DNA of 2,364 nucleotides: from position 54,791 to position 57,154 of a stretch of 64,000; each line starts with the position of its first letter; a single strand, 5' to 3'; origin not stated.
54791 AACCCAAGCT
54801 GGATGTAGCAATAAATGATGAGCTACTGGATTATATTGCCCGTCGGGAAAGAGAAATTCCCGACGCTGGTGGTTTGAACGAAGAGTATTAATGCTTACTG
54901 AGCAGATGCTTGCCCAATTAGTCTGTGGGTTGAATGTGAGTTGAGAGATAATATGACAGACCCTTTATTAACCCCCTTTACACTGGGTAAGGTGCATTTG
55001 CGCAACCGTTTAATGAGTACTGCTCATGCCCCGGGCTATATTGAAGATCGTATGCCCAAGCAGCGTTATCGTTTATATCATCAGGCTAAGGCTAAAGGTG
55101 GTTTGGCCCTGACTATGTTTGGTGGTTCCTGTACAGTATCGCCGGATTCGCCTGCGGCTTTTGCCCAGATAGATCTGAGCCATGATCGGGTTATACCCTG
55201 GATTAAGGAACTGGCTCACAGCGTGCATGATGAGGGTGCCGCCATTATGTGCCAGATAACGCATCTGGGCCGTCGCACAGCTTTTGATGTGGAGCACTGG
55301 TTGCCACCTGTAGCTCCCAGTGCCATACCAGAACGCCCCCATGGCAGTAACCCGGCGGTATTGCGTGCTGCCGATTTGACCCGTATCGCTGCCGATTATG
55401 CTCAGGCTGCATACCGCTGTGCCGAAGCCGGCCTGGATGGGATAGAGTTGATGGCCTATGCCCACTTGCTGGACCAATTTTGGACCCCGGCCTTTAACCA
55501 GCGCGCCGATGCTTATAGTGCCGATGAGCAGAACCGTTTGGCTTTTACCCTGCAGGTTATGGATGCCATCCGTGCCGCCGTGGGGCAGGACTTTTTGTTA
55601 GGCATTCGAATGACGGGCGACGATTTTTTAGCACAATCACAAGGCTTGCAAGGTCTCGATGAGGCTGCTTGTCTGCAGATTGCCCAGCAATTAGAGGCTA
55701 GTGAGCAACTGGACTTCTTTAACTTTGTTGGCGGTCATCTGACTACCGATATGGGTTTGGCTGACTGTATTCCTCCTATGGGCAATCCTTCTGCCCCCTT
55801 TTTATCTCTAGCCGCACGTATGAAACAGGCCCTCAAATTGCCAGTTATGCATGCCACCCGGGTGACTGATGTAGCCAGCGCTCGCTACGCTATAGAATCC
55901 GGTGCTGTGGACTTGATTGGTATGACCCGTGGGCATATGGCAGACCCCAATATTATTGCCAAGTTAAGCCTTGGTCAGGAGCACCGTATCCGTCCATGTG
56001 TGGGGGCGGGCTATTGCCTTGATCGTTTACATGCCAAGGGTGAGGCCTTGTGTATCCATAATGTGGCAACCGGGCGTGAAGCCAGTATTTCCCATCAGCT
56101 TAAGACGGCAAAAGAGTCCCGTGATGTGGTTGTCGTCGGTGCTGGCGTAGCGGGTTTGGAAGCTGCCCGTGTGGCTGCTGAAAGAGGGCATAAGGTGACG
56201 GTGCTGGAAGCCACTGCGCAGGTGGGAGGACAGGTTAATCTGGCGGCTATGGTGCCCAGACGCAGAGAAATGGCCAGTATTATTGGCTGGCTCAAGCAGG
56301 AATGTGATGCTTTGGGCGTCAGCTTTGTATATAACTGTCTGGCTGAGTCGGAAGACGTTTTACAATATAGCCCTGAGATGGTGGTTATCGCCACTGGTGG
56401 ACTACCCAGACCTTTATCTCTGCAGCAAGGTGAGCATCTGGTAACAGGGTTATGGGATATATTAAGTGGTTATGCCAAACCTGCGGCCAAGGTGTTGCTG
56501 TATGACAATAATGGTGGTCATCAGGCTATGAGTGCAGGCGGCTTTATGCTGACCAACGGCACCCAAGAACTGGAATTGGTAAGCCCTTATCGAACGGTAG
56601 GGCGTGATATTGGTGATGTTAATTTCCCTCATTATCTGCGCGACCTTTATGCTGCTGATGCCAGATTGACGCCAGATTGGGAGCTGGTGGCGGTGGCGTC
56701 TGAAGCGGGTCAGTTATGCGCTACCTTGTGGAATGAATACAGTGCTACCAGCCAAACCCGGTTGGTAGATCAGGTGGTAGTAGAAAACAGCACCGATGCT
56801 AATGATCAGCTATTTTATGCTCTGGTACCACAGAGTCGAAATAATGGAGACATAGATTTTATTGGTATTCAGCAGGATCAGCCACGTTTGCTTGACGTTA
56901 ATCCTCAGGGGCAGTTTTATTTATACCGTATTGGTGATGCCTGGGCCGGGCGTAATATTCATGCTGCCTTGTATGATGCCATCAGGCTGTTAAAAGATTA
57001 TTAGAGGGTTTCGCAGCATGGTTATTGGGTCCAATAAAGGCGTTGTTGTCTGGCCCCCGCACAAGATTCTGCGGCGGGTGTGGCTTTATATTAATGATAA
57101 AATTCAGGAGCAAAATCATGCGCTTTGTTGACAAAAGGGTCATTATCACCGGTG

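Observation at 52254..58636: Second LysR-controlled module: MttB paralog, StcD-like two-domain flavoprotein and two SDRs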

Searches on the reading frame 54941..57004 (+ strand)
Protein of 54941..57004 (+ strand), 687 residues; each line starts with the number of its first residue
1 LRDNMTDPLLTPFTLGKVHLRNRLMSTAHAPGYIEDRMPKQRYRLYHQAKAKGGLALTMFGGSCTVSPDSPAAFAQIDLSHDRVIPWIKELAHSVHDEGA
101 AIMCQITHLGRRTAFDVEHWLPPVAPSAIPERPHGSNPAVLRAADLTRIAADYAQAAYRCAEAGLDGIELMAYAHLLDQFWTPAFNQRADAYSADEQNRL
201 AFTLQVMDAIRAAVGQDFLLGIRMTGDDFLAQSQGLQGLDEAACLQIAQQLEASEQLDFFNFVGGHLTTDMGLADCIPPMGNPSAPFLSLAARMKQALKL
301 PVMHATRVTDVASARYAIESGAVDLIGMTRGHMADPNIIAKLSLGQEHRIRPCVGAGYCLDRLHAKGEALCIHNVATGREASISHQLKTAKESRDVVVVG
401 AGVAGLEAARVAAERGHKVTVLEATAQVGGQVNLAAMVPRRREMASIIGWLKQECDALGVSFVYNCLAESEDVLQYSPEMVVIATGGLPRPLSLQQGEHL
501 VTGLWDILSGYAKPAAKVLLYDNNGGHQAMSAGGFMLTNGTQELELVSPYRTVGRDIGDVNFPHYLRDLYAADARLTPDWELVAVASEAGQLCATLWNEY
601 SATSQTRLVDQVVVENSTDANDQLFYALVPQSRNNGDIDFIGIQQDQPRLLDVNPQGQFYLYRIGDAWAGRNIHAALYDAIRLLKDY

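Call 4: search_protein_families(library=pfam, proteins=[window:54941-57004:+])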
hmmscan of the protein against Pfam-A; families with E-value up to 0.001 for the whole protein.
window:54941-57004:+ (687 aa): 11 families
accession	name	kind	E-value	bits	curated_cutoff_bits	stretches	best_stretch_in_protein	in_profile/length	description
PF00724.26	Oxidored_FMN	-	1.3e-42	146.8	27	1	9-345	2-338/342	NADH:flavin oxidoreductase / NADH oxidase family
PF07992.20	Pyr_redox_2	-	6.1e-15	55.9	26.1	2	395-497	2-119/291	Pyridine nucleotide-disulphide oxidoreductase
PF01266.30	DAO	-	2.8e-08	34.1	27.9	1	395-430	1-37/353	FAD dependent oxidoreductase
PF12831.13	FAD_oxidored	-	1.1e-07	32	27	1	395-435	1-41/416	FAD dependent oxidoreductase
PF13450.12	NAD_binding_8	-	1.7e-07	31.9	21.9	1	398-432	1-35/68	NAD(P)-binding Rossmann-like domain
PF00890.30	FAD_binding_2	-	3.2e-07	30.3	20.4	1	395-434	1-40/414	FAD binding domain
PF01946.23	Thi4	-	5.6e-07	29.5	26.2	1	393-437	17-62/235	Thi4 family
PF03486.20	HI0933_like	-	3.5e-06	27.1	50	1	395-434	2-41/244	HI0933-like protein Rossmann domain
PF01134.28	GIDA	-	4.3e-06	26.5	22.1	1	395-462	1-62/391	Glucose inhibited division protein A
PF01262.27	AlaDh_PNT_C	-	8.5e-06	25.8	23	1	395-433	30-68/214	Alanine dehydrogenase/PNT, C-terminal domain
PF00070.33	Pyr_redox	-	8.7e-06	26.6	22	1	396-429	2-35/82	Pyridine nucleotide-disulphide oxidoreductase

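Call 7: search_protein_families(library=ncbifam, proteins=[window:54941-57004:+])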
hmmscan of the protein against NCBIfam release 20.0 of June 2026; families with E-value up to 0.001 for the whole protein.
window:54941-57004:+ (687 aa): 80 families (the best 25 are shown)
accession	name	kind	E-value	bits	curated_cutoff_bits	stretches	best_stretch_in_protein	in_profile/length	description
TIGR03997.1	mycofact_OYE_2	equivalog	1.7e-129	433.1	793.15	1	9-630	2-614/645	mycofactocin system FadH/OYE family oxidoreductase 2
NF045599.1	bili_reduct_long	exception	6.7e-83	279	750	1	9-619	1-600/641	bilirubin reductase, long form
NF041087.1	bile_acid_BaiCD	equivalog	4.3e-73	246.5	825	1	9-588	4-573/642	bile acid Fe-S flavoenzyme BaiCD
TIGR03996.1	mycofact_OYE_1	hypoth_equivalog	4.3e-61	207.2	627.9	1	13-558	6-540/633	mycofactocin system FadH/OYE family oxidoreductase 1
NF045592.1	bili_reduct_N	equivalog_domain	5.3e-39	134.4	425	1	9-374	2-363/363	bilirubin reductase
NF006101.0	PRK08255.1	equivalog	4.9e-36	124.1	1078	1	4-339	394-727/768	bifunctional salicylyl-CoA 5-hydroxylase/oxidoreductase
NF010047.0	PRK13523.1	equivalog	1.8e-25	89.7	431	1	7-336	3-314/339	NADPH dehydrogenase NamA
NF007899.0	PRK10605.1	subfamily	7.1e-20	71.6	403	1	7-343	4-338/365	N-ethylmaleimide reductase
TIGR01316.1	gltA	equivalog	4.2e-10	39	471.75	1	386-500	126-241/449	NADPH-dependent glutamate synthase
NF009410.0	PRK12771.1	subfamily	6.2e-09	35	516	1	380-433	125-178/566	NAD(P)-binding protein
NF009477.0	PRK12843.1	equivalog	1.1e-08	34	758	1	389-436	12-59/578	FAD-dependent oxidoreductase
NF005560.0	PRK07233.1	equivalog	1.7e-08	33.8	252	1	395-431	2-38/435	hypothetical protein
NF009454.0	PRK12814.1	equivalog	3.2e-08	32.4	916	1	390-467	190-265/657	putative NADPH-dependent glutamate synthase small subunit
TIGR03315.1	Se_ygfK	equivalog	3.2e-08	31.5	835.3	1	387-514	531-659/1012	putative selenate reductase subunit YgfK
NF004789.0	PRK06134.1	subfamily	3.5e-08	32.5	747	1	388-435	7-54/581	FAD-dependent oxidoreductase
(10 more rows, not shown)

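Call 13: search_solved_structures(query=window:54953-57004:+, max_evalue=0.00001, show_alignments=2)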
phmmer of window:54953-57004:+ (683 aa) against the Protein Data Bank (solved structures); distinct sequences matched with E-value up to 0.00001: 149 (the best 60 are shown).
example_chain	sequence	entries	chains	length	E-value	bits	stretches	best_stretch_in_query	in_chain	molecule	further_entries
1ps9_A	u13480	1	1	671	8.1e-53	183.1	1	5-516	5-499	2,4-dienoyl-CoA reductase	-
6qkg_A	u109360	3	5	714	7.9e-51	176.5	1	4-518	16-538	NCR A | NCR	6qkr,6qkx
1djq_A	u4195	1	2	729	1e-38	136.5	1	3-483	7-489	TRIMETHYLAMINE DEHYDROGENASE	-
1djn_A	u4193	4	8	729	3.6e-38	134.7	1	3-483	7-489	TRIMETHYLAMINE DEHYDROGENASE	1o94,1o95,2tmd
6de6_A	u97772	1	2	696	5.6e-33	117.6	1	4-484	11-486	Histamine dehydrogenase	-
6l6j_A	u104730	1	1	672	9.2e-31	110.2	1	3-486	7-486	Oxidored_FMN domain-containing protein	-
3k30_A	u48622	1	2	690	9.6e-31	110.2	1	3-634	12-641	Histamine dehydrogenase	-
8e5h_A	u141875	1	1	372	1.4e-23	86.5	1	4-330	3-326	NADH:flavin oxidoreductase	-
5nux_A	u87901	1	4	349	1.6e-22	83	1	5-334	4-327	Chromate reductase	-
3hf3_A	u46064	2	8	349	1.9e-22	82.8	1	5-334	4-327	Chromate reductase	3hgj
8uaj_A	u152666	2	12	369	2.2e-22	82.5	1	5-334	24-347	NADPH dehydrogenase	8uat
5ogt_A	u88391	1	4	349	3e-22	82.1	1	5-334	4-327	Chromate reductase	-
5dxx_A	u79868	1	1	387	8.9e-22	80.5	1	5-221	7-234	Artemisinic aldehyde Delta(11(13)) reductase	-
5dxy_A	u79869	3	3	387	1.2e-21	80.2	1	5-221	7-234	Artemisinic aldehyde Delta(11(13)) reductase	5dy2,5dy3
7o0t_A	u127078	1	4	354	3.7e-21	78.5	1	4-340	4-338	NADH:flavin oxidoreductase/NADH oxidase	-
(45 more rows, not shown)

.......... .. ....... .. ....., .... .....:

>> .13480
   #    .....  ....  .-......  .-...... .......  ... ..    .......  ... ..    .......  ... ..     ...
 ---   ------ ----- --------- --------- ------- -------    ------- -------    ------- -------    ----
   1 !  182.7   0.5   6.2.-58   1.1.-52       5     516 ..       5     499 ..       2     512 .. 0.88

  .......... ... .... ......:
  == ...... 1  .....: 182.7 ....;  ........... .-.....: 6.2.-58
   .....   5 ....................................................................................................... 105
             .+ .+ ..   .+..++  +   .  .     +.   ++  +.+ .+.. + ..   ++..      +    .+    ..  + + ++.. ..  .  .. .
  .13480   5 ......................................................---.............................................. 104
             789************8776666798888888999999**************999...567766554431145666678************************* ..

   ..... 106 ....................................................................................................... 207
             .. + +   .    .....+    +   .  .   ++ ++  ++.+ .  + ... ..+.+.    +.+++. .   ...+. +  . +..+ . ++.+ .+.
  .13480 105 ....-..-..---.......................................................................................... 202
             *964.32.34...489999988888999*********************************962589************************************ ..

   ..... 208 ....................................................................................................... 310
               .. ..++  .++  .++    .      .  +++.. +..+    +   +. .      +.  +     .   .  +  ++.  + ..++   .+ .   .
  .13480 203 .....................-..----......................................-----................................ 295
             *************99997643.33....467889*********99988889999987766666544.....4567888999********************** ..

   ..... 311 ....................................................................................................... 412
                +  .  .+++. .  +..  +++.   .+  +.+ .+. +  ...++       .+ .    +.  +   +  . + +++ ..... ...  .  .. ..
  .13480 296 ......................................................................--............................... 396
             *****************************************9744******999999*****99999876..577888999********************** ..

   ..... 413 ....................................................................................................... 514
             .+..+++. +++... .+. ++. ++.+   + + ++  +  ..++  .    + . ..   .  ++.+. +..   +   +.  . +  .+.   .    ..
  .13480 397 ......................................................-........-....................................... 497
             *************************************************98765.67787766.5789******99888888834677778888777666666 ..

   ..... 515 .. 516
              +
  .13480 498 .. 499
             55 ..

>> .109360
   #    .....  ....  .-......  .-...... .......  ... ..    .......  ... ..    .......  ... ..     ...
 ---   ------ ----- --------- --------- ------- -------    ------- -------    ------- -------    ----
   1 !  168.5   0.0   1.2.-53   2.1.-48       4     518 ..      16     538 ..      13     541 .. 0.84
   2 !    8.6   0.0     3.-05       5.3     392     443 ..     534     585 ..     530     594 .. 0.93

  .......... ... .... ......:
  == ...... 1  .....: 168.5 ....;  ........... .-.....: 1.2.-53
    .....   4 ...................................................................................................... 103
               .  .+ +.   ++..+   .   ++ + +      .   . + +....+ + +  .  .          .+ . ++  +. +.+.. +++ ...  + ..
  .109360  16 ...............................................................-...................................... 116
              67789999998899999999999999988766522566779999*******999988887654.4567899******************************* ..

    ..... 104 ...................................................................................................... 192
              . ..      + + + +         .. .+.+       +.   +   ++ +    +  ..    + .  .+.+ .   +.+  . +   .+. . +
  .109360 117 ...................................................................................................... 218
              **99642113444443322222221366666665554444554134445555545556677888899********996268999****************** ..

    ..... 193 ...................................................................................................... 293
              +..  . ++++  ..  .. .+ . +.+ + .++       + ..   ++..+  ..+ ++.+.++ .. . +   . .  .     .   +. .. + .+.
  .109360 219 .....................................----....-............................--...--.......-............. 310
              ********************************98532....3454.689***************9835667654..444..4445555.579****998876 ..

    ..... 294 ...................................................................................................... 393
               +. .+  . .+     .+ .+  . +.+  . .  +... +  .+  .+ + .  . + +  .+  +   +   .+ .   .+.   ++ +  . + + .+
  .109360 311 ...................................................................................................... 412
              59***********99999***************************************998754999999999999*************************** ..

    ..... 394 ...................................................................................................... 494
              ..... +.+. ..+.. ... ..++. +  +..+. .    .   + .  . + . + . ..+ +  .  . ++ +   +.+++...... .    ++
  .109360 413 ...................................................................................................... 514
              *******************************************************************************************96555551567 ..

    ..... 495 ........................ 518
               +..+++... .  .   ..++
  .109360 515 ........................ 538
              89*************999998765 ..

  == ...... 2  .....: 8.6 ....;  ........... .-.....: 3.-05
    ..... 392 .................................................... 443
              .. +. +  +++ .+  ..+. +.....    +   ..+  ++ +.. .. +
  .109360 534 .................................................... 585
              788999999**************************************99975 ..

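Call 21: find_homologous_proteins(query=window:54953-57004:+, max_evalue=1e-20)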
Query window:54953-57004:+ (683 aa): 8000 proteins with E <= 1e-20 among 8000 candidates; the best 120 are listed.
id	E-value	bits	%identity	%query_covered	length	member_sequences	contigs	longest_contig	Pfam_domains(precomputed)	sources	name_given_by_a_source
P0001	0.0e+0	1561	100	100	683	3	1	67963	PF01946.24,PF01266.31,PF00724.27,PF13450.13,PF00890.31,PF07992.21,PF00070.34,PF03486.21,PF01262.28,PF01134.29,PF12831.14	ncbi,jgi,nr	ncbi:MAG: NADH:flavin oxidoreductase [Gammaproteobacteria bacterium]|jgi:2,4-dienoyl-CoA reductase-l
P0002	0.0e+0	1294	82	100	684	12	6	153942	PF01266.31,PF00724.27,PF13450.13,PF00890.31,PF07992.21,PF00070.34,PF01262.28,PF12831.14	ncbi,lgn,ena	-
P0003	0.0e+0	1268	79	100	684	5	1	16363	PF01266.31,PF00724.27,PF13450.13,PF00890.31,PF07992.21,PF00070.34,PF03486.21,PF01262.28,PF12831.14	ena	-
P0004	0.0e+0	1256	79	100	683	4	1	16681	PF01266.31,PF00724.27,PF13450.13,PF00890.31,PF07992.21,PF00070.34,PF03486.21,PF01262.28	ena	-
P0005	0.0e+0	1252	79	100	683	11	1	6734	PF01266.31,PF00724.27,PF13450.13,PF00890.31,PF07992.21,PF00070.34,PF03486.21,PF01262.28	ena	-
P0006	0.0e+0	1239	79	100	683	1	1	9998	PF00724.27,PF13450.13,PF00890.31,PF07992.21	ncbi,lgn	-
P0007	0.0e+0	1230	78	100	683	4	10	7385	PF01266.31,PF00724.27,PF13450.13,PF00890.31,PF07992.21,PF00070.34,PF03486.21,PF01262.28,PF12831.14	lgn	-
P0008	0.0e+0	1221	79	97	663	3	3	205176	PF01266.31,PF00724.27,PF13450.13,PF00890.31,PF07992.21,PF00070.34,PF03486.21,PF01262.28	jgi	-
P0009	0.0e+0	1217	77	100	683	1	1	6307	PF01266.31,PF00724.27,PF13450.13,PF00890.31,PF07992.21,PF00070.34,PF03486.21,PF01262.28,PF12831.14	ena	-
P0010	0.0e+0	1213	79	97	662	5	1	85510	PF00724.27,PF13450.13,PF00890.31,PF07992.21,PF00070.34,PF03486.21,PF01262.28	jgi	-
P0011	0.0e+0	1091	67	100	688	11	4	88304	PF00724.27,PF13450.13,PF00890.31,PF07992.21,PF03486.21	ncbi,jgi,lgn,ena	-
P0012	0.0e+0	1074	68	100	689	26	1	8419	PF00724.27,PF13450.13,PF00890.31,PF07992.21,PF00070.34,PF01262.28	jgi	jgi:2,4-dienoyl-CoA reductase-like NADH-dependent reductase (Old Yellow Enzyme family)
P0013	0.0e+0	1071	66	100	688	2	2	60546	PF00724.27,PF13450.13,PF07992.21,PF03486.21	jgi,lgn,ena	jgi:2,4-dienoyl-CoA reductase-like NADH-dependent reductase (Old Yellow Enzyme family)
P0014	0.0e+0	1071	67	100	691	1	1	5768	PF00724.27,PF13450.13,PF00890.31,PF07992.21,PF01262.28,PF12831.14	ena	-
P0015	0.0e+0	1068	67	100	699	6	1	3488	PF01946.24,PF01266.31,PF00724.27,PF13450.13,PF00890.31,PF07992.21,PF00070.34,PF03486.21,PF01262.28,PF12831.14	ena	-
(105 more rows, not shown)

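Call 22: search_dna_similar(query=window:54953-57004:+, collection=plasmids, mode=protein, max_rows=30)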
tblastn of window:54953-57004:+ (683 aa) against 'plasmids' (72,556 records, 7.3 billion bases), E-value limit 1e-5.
Records with a match: 2259; places in all: 3403; records where one place covers at least 80% of the query: 429.
Best place of each record, by identity: <60% 2259.
By first word of the organism name: Klebsiella 298; Rhizobium 207; Enterobacter 184; Sinorhizobium 141; Ralstonia 137; Pantoea 116; Escherichia 105; Agrobacterium 95; Streptomyces 61; Acinetobacter 52; and 199 more.
By predicted mobility (MOB-suite, as given by PLSDB): non-mobilizable 1050; conjugative 800; mobilizable 409.
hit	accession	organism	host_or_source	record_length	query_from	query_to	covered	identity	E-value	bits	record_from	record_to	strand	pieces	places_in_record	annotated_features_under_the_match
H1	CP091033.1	Sinorhizobium sp. B11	soybean,TY,soil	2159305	3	679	99%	49.3%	0e+0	588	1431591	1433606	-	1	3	FAD-dependent oxidoreductase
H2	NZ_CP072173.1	Rhizobium sp. AB2/73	Phyla canescens,cell culture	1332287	2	678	99%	49.1%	0e+0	594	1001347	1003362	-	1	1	record has no annotation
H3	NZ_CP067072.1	Rhizobium sp. AB2/73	Phyla canescens,cell culture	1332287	2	678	99%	49.1%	0e+0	594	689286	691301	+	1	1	record has no annotation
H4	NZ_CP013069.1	Pannonibacter phragmitetus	Homo sapiens,blood, liver abscess ...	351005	2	682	100%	48.8%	0e+0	588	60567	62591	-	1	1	NADH:flavin oxidoreductase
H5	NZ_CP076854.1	Rhizobium sp. WYJ-E13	Curcuma wenyujin Y.H. Chen et C. ...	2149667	3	679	99%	49.0%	0e+0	578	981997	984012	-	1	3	none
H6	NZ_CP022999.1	Rhizobium sp. 11515TR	Cell culture,agricultural soil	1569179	2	678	99%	48.8%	0e+0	590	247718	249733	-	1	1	none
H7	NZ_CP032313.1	Pannonibacter phragmitetus BB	cell culture,soil under ...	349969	2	682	100%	48.5%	0e+0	584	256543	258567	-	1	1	NADH:flavin oxidoreductase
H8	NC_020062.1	Rhizobium tropici CIAT 899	Phaseolus vulgaris root nodule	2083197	2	678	99%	48.7%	0e+0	592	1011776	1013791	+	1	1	record has no annotation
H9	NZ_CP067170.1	Paracoccus aestuarii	cell culture,isolated from tidal flat ...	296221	2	682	100%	48.2%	7e-180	575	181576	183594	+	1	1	hpbA: N-methyl-L-proline N-demethylase HpbA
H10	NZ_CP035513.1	Haematobacter massiliensis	single cell,human skin swab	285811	2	681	100%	48.1%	0e+0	580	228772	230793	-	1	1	NADH:flavin oxidoreductase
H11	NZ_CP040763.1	Paracoccus liaowanqingii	Tibetan antelope,cell culture,feces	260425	2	682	100%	47.7%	0e+0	582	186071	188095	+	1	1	hpbA: N-methyl-L-proline N-demethylase HpbA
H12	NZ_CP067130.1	Paracoccus seriniphilus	cell culture,washing water of Bugula ...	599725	3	682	100%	47.6%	0e+0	590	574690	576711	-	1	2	hpbA: N-methyl-L-proline N-demethylase HpbA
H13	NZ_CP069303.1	Shinella sp. PSBB067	monoisolate,Minnesota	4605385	3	678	99%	47.9%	1e-178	571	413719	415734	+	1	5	none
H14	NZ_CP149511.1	Pararhizobium sp. A13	Aeschynomene indica,cell ...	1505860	2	680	99%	47.6%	0e+0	593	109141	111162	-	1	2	none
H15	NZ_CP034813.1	Paracoccus sp. Arc7-R13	-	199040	3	682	100%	47.5%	2e-177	568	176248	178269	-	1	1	hpbA: N-methyl-L-proline N-demethylase HpbA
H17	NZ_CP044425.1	Paracoccus pantotrophus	cell culture,denitrifying, ...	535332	2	682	100%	47.4%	0e+0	583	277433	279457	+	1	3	hpbA: N-methyl-L-proline N-demethylase HpbA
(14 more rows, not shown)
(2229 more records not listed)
